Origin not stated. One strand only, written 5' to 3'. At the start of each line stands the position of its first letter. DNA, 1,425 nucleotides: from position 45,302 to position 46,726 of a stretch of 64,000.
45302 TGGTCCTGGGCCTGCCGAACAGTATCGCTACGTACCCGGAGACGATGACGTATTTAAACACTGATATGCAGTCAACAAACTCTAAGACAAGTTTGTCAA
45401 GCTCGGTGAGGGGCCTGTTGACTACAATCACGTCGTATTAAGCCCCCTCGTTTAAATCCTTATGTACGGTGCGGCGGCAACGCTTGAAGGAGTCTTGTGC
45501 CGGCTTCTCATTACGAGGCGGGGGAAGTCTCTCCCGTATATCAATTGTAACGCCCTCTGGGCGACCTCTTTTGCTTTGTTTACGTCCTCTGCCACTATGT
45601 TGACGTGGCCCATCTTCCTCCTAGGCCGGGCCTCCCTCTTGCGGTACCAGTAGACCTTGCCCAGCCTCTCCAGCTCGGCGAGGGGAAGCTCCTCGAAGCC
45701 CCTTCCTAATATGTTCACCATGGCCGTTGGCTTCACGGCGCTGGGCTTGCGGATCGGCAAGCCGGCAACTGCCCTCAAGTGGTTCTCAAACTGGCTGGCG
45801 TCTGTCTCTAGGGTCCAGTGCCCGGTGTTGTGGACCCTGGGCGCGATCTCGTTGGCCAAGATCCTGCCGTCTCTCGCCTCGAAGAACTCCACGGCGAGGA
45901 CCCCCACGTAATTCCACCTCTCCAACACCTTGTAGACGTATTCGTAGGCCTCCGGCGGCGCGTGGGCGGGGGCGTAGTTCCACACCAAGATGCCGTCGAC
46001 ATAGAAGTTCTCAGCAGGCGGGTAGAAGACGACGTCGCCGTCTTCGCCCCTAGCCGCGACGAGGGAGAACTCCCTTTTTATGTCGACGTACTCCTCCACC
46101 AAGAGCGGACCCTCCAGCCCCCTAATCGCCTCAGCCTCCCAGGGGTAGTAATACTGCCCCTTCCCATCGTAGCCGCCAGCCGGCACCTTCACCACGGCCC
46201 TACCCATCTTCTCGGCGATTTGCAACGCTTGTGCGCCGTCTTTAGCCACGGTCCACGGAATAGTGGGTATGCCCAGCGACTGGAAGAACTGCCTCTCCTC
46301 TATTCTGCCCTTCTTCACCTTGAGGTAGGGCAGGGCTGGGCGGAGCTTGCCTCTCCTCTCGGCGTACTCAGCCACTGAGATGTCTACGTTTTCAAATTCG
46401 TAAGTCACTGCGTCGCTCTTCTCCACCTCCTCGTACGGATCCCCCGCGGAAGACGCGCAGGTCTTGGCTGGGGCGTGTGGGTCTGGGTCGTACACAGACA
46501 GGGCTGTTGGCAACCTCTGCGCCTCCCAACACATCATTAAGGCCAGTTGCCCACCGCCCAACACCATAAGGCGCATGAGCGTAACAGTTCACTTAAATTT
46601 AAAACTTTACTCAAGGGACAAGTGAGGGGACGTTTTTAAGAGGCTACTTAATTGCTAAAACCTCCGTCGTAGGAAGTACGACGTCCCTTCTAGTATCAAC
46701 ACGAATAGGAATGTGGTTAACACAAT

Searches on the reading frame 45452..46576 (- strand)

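Call 48: search_protein_families(library=pfam, proteins=[window:45452-46576:-], max_evalue=0.0001)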
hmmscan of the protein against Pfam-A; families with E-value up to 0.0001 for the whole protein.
window:45452-46576:- (374 aa): 3 families
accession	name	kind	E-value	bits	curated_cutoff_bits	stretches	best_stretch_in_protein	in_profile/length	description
PF02222.28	ATP-grasp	-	5.4e-42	143.9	27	1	96-263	1-179/179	ATP-grasp domain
PF17769.7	PurK_C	-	1.7e-14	53.7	22.6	1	284-337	1-55/56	Phosphoribosylaminoimidazole carboxylase C-terminal domain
PF22660.2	RS_preATP-grasp-like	-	5.2e-14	52.9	27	1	3-86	4-95/98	Ribonucleotide synthetase preATP-grasp domain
